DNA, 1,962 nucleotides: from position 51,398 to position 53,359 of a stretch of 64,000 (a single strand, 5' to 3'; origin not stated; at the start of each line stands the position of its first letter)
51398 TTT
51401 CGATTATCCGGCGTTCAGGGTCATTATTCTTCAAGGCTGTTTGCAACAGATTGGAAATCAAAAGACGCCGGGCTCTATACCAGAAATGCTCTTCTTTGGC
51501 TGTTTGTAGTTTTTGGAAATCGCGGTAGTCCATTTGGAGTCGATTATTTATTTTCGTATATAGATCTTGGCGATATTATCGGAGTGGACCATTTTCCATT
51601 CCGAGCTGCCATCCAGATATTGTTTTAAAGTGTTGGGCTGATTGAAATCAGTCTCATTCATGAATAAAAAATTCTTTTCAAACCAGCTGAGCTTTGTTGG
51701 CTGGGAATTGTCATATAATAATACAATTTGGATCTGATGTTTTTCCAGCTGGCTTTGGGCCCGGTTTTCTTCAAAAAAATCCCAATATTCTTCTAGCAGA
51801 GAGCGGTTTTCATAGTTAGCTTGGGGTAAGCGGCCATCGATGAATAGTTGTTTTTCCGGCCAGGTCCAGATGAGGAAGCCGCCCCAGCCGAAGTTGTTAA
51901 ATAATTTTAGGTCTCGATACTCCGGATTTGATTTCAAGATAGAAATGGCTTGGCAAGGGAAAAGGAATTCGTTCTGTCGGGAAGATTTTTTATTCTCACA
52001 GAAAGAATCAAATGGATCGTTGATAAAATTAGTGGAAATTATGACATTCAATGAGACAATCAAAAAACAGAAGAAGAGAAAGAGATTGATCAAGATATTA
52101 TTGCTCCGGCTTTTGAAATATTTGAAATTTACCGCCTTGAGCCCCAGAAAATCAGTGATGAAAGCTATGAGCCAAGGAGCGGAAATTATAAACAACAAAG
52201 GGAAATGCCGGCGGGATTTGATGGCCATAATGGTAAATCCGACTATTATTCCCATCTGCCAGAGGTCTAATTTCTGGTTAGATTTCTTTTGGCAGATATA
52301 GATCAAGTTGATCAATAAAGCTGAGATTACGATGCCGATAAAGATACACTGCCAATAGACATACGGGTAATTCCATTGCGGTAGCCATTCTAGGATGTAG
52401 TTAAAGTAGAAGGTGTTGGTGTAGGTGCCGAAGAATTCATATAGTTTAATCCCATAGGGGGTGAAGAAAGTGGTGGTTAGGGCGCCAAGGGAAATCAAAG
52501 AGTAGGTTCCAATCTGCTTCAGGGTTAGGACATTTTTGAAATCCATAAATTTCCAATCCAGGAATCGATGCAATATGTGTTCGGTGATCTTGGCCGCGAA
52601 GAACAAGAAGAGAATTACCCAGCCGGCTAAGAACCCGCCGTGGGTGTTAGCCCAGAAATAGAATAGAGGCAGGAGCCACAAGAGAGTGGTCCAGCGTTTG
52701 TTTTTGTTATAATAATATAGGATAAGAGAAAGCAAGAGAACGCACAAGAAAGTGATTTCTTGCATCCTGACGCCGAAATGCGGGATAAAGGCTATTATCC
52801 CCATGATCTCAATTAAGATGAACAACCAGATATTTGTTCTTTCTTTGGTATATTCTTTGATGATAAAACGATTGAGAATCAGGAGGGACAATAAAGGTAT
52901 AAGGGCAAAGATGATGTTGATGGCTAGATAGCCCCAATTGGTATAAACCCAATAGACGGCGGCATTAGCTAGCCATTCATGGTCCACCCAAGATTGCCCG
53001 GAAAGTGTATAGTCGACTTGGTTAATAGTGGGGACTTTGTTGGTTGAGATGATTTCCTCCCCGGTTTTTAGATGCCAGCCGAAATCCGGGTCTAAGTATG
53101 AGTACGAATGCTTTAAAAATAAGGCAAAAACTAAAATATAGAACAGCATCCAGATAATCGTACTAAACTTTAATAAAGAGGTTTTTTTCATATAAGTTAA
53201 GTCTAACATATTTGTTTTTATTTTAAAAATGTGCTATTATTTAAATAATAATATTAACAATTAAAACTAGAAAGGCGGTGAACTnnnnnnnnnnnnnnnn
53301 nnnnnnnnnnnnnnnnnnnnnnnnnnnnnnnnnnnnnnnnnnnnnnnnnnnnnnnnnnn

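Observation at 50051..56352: Six tandem VirB2/TrbC-like pilin paralogs next to a polyprenyl-phosphate-type glycosylation module, with no T4SS machinery visible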

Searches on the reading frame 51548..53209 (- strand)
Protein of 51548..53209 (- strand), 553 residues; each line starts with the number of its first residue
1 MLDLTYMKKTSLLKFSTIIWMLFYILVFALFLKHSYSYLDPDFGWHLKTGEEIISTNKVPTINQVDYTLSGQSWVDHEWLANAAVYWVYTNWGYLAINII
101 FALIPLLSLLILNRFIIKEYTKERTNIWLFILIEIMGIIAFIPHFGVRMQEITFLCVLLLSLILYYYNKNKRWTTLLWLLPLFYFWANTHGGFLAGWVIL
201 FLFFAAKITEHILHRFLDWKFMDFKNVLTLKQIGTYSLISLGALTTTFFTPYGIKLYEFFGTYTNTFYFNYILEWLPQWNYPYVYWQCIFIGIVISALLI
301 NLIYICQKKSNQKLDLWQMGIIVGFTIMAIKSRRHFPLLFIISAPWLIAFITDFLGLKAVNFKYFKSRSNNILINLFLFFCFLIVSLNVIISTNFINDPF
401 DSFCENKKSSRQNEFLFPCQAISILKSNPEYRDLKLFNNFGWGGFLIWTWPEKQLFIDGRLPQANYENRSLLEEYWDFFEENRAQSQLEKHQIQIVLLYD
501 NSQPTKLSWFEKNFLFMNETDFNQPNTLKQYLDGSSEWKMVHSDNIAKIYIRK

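Call 3: search_protein_families(library=pfam, proteins=[window:51548-53209:-], max_evalue=1)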
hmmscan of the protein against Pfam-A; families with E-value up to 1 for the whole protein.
window:51548-53209:- (553 aa): 1 family
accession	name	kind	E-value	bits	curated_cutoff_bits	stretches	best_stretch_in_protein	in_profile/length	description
PF04876.17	Tenui_NCP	-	0.11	12.5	27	0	369-400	93-124/173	Tenuivirus major non-capsid protein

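Call 4: search_protein_families(library=ncbifam, proteins=[window:51548-53209:-], max_evalue=1)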
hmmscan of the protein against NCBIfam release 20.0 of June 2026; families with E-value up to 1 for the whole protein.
window:51548-53209:- (553 aa): 0 families

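Call 13: find_encoding_contigs(protein=window:51548-53209:-, flank=10000, max_places=6)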
Protein window:51548-53209:- (553 aa): no gene with exactly this product is on record in the collection.

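Call 14: find_homologous_proteins(query=window:51548-53209:-, max_evalue=0.001)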
Query window:51548-53209:- (553 aa): 1114 proteins with E <= 0.001 among 8000 candidates; the best 120 are listed.
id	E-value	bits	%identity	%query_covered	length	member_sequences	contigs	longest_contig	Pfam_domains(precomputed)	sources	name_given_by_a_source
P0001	0.0e+0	1266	100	100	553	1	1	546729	-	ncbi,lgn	-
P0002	0.0e+0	1125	87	100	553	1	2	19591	-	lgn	-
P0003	0.0e+0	1104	85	100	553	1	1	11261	-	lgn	-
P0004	3.2e-281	952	73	99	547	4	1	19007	-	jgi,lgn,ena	-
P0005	1.3e-278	944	73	99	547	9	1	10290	-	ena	-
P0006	5.0e-278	942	72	99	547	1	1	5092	-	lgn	-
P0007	8.5e-276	934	71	99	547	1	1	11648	-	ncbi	-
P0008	1.8e-275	933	71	99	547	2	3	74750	-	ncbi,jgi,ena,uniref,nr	ncbi:hypothetical protein COT98_03340 [Candidatus Falkowbacteria bacterium CG10_big_fil_rev_8_21_14_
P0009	5.5e-275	932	71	99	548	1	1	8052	-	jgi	jgi:hypothetical protein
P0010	1.1e-273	927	72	99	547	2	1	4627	-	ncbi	ncbi:MAG: hypothetical protein WCJ57_04045 [Candidatus Falkowbacteria bacterium]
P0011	4.7e-272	922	71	99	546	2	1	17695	-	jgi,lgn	-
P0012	4.1e-255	866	70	92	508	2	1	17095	-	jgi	-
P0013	3.0e-183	629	51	99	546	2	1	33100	-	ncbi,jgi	-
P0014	1.4e-162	561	46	98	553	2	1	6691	-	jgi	-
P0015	6.4e-160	552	47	99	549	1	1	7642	-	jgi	jgi:hypothetical protein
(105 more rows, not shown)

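Call 15: find_encoding_contigs(protein=P0001, flank=10000, max_places=3)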
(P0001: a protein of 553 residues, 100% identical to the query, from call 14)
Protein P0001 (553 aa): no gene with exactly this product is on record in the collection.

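Call 18: find_related_loci(query=A1, collection=genome_contigs, flank=10000)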
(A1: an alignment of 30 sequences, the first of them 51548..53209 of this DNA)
Query A1 (553 aa) in genome_contigs; peptide patterns used: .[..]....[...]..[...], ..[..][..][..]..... (x = any residue, [..] = any of these).
598 stretches matched a pattern (row limit reached: there are more); 542 encode a relative of the query (tblastn E <= 1e-3); the best 80 are kept; 80 distinct loci.
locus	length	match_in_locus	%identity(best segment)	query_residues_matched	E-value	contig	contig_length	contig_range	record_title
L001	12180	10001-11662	70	1-553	0e+0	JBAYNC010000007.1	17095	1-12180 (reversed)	MAG: Patescibacteria group bacterium isolate SO_2016_LW1_55 scaffold03324_LW64-88_2016, whole genome shotgun sequence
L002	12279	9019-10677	73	1-553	0e+0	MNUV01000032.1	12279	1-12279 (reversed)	MAG: Candidatus Falkowbacteria bacterium CG1_02_41_21 cg1_0.2_scaffold_4906_c, whole genome shotgun sequence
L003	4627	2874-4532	72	1-553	0e+0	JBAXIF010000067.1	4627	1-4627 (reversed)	MAG: Candidatus Falkowbacteria bacterium isolate ELA342 MAG342_67, whole genome shotgun sequence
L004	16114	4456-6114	71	1-553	0e+0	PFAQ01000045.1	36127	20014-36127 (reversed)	MAG: Candidatus Falkowbacteria bacterium CG10_big_fil_rev_8_21_14_0_10_39_9 CG10_8_21_14_0.10_scaffold_2564_c, whole gen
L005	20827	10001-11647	51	4-553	3e-167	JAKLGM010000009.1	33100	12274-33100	MAG: Patescibacteria group bacterium isolate RA.bin4 RA.bin4_9, whole genome shotgun sequence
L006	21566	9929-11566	41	4-553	8e-146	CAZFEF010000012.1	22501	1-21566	MAG TPA_asm: uncultured Gammaproteobacteria bacterium isolate SRP192927_co9_427 genome assembly, contig: NODE_1473_lengt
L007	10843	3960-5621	47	5-553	2e-145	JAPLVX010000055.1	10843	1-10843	MAG: Candidatus Falkowbacteria bacterium isolate LacPavin_0419_WC90_MAG_39_6 LacPavin_0419_WC90_scaffold_237464, whole g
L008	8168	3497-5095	45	13-552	5e-141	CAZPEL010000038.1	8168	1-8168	MAG TPA_asm: uncultured Gammaproteobacteria bacterium isolate binchicken_co13_441 genome assembly, contig: NODE_14559_le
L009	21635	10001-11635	44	4-552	4e-138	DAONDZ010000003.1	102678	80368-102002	MAG TPA_asm: bacterium isolate AMR_MDS_3882 NODE_111_length_102678_cov_13.253374, whole genome shotgun sequence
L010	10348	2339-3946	41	5-551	1e-134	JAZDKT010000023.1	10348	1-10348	MAG: Candidatus Falkowbacteria bacterium isolate MEGAHIT-group-0.550 k141_8652932, whole genome shotgun sequence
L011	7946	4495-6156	45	7-550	1e-133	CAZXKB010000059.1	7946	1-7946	MAG TPA_asm: uncultured Gammaproteobacteria bacterium isolate SRP185410_co1_438 genome assembly, contig: k141_323984, wh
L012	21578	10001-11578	41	14-552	2e-132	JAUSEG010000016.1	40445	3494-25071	MAG: bacterium isolate E14_maxbin.173 E14_k141_987915, whole genome shotgun sequence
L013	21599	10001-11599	40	13-553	3e-131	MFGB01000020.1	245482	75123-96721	MAG: Candidatus Falkowbacteria bacterium RIFOXYA2_FULL_47_19 rifoxya2_full_scaffold_50, whole genome shotgun sequence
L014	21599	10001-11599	40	13-553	3e-130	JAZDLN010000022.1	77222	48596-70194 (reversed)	MAG: Candidatus Falkowbacteria bacterium isolate MEGAHIT-group-0.601 k141_13139912, whole genome shotgun sequence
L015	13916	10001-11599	45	7-552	4e-145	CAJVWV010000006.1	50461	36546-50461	TPA_asm: uncultured bacterium isolate DRR093004_bin.4_MetaBAT_v2.12.1_MAG genome assembly, contig: NODE_385_length_50461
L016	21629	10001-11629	42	4-553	5e-129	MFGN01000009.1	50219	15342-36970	MAG: Candidatus Falkowbacteria bacterium RIFOXYD12_FULL_34_57 rifoxyd3_full_scaffold_173, whole genome shotgun sequence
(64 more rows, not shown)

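Call 26: predict_structure(alignment_id=A1)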
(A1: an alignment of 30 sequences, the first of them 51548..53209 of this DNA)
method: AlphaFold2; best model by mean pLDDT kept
length: 553 residues; sequences in the alignment: 30
mean_pLDDT: 88.7   pTM: 0.89
mean pLDDT of the five models: 88.7, 86.4, 86.3, 85.3, 84.0
residues with pLDDT >= 90: 339; 70-90: 177; 50-70: 25; < 50: 12
segments of 3 or more residues with pLDDT < 50: 1-4, 410-413
pLDDT, mean of each block of 10 residues (from residue 1): 47 82 96 90 90 93 83 88 97 96 97 94 82 93 91 97 97 98 97 95 97 91 94 98 96 89 78 82 86 96 87 91 95 93 95 83 74 90 96 89 63 66 92 91 84 81 72 90 94 94 82 84 88 96 92 95
secondary structure, 60 per line:
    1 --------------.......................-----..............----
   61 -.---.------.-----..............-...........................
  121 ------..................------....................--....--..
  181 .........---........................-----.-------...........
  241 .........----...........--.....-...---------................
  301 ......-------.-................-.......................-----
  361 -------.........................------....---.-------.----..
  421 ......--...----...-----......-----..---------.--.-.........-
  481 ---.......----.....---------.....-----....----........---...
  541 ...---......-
elements in order: H15-37 H43-56 H79-92 H94-120 H127-144 H151-170 H173-176 H179-189 H193-216 H230-249 H254-264 H267-271 H285-306 H316-331 H333-355 H368-392 H399-402 H419-426 E436-438 H444-449 H471-479 H484-490 E495-499 H509-513 H519-522 H527-534 E538-543 E547-552

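Call 29: fold_search(model_id=the predicted structure, library=pdb)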
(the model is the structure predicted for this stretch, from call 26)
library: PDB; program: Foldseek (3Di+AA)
matches with E <= 10: 117; with E <= 0.001: 14
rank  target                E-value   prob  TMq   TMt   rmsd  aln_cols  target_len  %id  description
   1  6ftg_5                4.2e-06  1.00  0.56  0.50  12.4       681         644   13  Subtomogram average of OST-containing ribosome-translocon complexes from canine rough microsomal membranes (released 2018-03-21)
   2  6ezn_F                1.1e-05  1.00  0.51  0.45  14.0       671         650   12  Cryo-EM structure of the yeast oligosaccharyltransferase (OST) complex (released 2018-01-17)
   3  6s7o_A                1.4e-05  1.00  0.53  0.46  12.9       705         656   12  Cryo-EM structure of human oligosaccharyltransferase complex OST-A (released 2019-12-18)
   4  8agb_A                1.5e-05  1.00  0.54  0.48  13.1       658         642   11  Structure of yeast oligosaccharylransferase complex with lipid-linked oligosaccharide bound (released 2022-12-07)
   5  7oci_F                1.5e-05  1.00  0.53  0.47  12.2       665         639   11  Cryo-EM structure of yeast Ost6p containing oligosaccharyltransferase complex (released 2022-02-16)
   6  6s7t_A                2.3e-05  1.00  0.53  0.43  10.9       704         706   10  Cryo-EM structure of human oligosaccharyltransferase complex OST-B (released 2019-12-18)
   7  8pn9_A                2.9e-05  1.00  0.51  0.45  13.4       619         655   15  Structure of human oligosaccharyltransferase OST-A complex bound to NGI-1 (released 2024-05-08)
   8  6c26_A                3.3e-05  1.00  0.50  0.45  13.3       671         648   10  The Cryo-EM structure of a eukaryotic oligosaccharyl transferase complex (released 2018-01-31)
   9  7zlg_A                4.4e-05  1.00  0.45  0.39  11.6       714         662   10  Cryo-EM structure of C-mannosyltransferase CeDPY19, in complex with acceptor peptide and bound to CMT2-Fab and anti-Fa (released 2023-01-11)
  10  7zli_A                4.6e-05  1.00  0.53  0.46  11.1       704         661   11  Cryo-EM structure of C-mannosyltransferase CeDPY19, in complex with Dol25-P-Man and bound to CMT2-Fab and anti-Fab nan (released 2023-01-11)
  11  7zlh_A                6.5e-05  1.00  0.51  0.44  11.6       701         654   10  Cryo-EM structure of C-mannosyltransferase CeDPY19, in apo state, bound to CMT2-Fab and anti-Fab nanobody (released 2023-01-11)
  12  8if8_B                6.8e-05  1.00  0.43  0.40  10.1       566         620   13  Arabinosyltransferase AftA (released 2023-05-31)
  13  8b6l_I                8.5e-05  1.00  0.55  0.47  11.7       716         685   13  Subtomogram average of the human Sec61-TRAP-OSTA-translocon (released 2022-12-07)
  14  8if8_C                2.0e-04  1.00  0.41  0.39  10.3       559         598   12  Arabinosyltransferase AftA (released 2023-05-31)
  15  7e9s_A                2.3e-03  1.00  0.46  0.32  15.2       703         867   10  Archaeal oligosaccharyltransferase AglB from Archaeoglobus fulgidus in complex with an inhibitory peptide and a dolich (released 2021-09-08)
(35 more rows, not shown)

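Call 30: search_solved_structures(query=A1, max_evalue=10)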
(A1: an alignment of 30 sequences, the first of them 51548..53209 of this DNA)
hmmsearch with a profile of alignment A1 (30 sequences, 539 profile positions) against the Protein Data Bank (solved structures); distinct sequences matched with E-value up to 10: 0.

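Call 54: list_cluster_members(proteins=[P0001])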
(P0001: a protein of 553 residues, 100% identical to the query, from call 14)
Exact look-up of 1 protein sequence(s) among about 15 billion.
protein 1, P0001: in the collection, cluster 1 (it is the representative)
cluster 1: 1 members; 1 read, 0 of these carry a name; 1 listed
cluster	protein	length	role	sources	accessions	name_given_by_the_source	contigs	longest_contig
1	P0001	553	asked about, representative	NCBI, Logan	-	-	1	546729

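Call 69: search_protein_representatives(alignment_id=A1)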
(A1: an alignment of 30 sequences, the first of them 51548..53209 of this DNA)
Query: 30 sequences, 539 profile positions. Proteins with E-value up to 0.001 (for the whole library): 25990; up to 1e-10: 16176; up to 1e-30: 3475. The best 150 are listed.
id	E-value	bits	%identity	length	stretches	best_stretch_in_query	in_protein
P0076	4.4e-215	732.2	-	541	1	3-538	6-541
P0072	7.7e-214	728.1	-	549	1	5-538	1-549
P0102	6.7e-212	721.7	-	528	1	9-537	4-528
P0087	3.7e-211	719.2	-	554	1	5-538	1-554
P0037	2.3e-210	716.6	-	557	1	3-538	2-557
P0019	1.4e-206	704.1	-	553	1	6-538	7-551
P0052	7.8e-203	691.7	-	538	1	1-538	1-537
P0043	9.9e-203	691.4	-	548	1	5-537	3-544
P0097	3.3e-202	689.7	-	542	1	5-537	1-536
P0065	1.9e-198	677.2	-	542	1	6-538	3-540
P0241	3.8e-197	673.0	-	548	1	5-538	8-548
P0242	4.2e-194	662.9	-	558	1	6-537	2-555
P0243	1.8e-191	654.2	-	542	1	7-538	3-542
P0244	2.5e-190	650.4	-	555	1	5-538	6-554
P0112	2.6e-190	650.4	-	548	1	6-538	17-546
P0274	5.9e-171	586.5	-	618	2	221-538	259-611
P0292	1.1e-161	555.9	-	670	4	5-308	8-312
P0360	8.5e-100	351.7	-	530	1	6-536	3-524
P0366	6.2e-94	332.3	-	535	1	7-537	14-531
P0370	5.4e-87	309.4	-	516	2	232-537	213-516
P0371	1.1e-84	301.8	-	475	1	14-538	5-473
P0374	6.9e-83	295.9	-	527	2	13-484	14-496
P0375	1.3e-80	288.3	-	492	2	11-484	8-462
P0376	1.2e-79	285.2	-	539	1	10-538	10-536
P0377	2.0e-78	281.1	-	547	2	231-537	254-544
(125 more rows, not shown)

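Call 70: search_protein_families(library=pfam, proteins=[P0377, P0376, P0375, P0374, P0371, P0370, P0366, P0360, P0292, P0274], max_evalue=0.1)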
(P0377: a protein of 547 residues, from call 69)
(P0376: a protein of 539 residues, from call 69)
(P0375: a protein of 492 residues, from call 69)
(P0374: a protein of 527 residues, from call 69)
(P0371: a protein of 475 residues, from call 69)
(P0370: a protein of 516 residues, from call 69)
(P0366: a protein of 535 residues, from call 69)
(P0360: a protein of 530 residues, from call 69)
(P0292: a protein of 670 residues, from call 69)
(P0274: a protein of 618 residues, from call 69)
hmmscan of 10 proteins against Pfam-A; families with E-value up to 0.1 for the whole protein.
P0377 (547 aa): 0 families

P0376 (539 aa): 0 families

P0375 (492 aa): 0 families

P0374 (527 aa): 0 families

P0371 (475 aa): 0 families

P0370 (516 aa): 0 families

P0366 (535 aa): 0 families

P0360 (530 aa): 0 families

P0292 (670 aa): 1 family
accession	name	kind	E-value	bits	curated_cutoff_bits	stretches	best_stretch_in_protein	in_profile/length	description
PF17410.7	Stevor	-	0.067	13.2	25.4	0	85-117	232-261/275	Subtelomeric Variable Open Reading frame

P0274 (618 aa): 0 families

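Call 88: find_homologous_proteins(query=P0376, max_evalue=0.001)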
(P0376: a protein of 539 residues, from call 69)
Query P0376 (539 aa): 177 proteins with E <= 0.001 among 8000 candidates; the best 120 are listed.
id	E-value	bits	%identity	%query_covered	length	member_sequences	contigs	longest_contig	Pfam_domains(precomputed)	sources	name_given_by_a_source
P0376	0.0e+0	1223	100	100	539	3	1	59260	-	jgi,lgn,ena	-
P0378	0.0e+0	1049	84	100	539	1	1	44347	-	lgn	-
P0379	2.2e-248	844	70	99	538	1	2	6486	-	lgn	-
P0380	6.7e-157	542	47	97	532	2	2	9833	-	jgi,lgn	jgi:hypothetical protein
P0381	1.1e-147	511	44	99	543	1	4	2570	-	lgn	-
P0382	5.3e-116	407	55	63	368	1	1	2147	-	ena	-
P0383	8.1e-54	201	31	99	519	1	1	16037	-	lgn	-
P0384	5.4e-50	189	32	94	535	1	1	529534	-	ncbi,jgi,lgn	ncbi:MAG: hypothetical protein WC249_00150 [Patescibacteria group bacterium]|jgi:hypothetical protei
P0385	6.7e-50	188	32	97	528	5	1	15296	-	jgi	-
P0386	2.4e-49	187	31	98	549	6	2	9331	-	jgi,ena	-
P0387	6.0e-49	185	30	96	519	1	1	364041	-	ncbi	-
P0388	1.0e-47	181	32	97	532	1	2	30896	-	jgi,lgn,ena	-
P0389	1.1e-47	181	32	98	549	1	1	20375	-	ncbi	-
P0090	1.3e-47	181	30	97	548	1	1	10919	-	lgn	-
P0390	1.4e-47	181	30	93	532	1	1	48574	-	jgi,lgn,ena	-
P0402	3.3e-38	150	28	93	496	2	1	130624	-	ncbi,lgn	-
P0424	2.0e-28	118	30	84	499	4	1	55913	-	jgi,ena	-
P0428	3.3e-28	117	28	93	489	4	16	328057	-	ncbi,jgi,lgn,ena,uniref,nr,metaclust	ncbi:hypothetical protein A2631_05345 [Candidatus Daviesbacteria bacterium RIFCSPHIGHO2_01_FULL_44_2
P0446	2.8e-26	110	28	87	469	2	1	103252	-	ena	-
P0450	8.3e-26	109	28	96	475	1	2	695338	-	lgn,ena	-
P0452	1.9e-25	108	28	93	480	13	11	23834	-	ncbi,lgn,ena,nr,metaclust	ncbi:MAG: hypothetical protein A3C27_03225 [Candidatus Levybacteria bacterium RIFCSPHIGHO2_02_FULL_3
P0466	1.1e-21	95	26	99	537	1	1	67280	-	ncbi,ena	-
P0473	3.8e-20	90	28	87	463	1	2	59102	-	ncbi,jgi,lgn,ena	-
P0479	7.2e-18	83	25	83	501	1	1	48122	-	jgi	jgi:hypothetical protein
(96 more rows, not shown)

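Call 89: find_encoding_contigs(protein=P0428, flank=10000, max_places=2)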
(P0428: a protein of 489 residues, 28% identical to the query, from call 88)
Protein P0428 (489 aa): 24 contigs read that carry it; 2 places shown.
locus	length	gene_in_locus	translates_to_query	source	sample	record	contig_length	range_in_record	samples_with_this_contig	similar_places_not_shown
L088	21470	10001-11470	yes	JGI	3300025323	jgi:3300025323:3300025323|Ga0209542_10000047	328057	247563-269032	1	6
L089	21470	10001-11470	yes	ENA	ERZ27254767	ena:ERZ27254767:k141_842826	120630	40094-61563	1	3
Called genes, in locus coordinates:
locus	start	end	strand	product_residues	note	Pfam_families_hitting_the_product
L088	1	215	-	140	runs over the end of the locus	PF18895:T4SS_pilin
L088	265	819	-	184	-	PF18895:T4SS_pilin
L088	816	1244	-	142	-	PF18895:T4SS_pilin (weak)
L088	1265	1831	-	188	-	PF18895:T4SS_pilin (weak)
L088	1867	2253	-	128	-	PF05635:23S_rRNA_IVP, PF22296:bAvd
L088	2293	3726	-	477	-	PF18895:T4SS_pilin (weak)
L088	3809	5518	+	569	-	PF08486:SpoIID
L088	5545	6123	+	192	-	-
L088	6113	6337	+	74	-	PF18901:DUF5657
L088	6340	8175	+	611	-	-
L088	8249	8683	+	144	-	PF01668:SmpB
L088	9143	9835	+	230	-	PF18912:DZR_2 (weak), PF00156:Pribosyltran (weak)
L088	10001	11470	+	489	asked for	-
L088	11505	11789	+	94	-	PF04221:RelB (weak)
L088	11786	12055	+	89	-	PF05016:ParE_toxin, PF15738:YafQ_toxin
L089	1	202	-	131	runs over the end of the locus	PF18895:T4SS_pilin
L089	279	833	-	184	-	PF18895:T4SS_pilin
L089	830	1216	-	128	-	PF18895:T4SS_pilin (weak)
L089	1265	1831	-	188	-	PF18895:T4SS_pilin (weak)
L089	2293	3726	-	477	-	PF18895:T4SS_pilin (weak)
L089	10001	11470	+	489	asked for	-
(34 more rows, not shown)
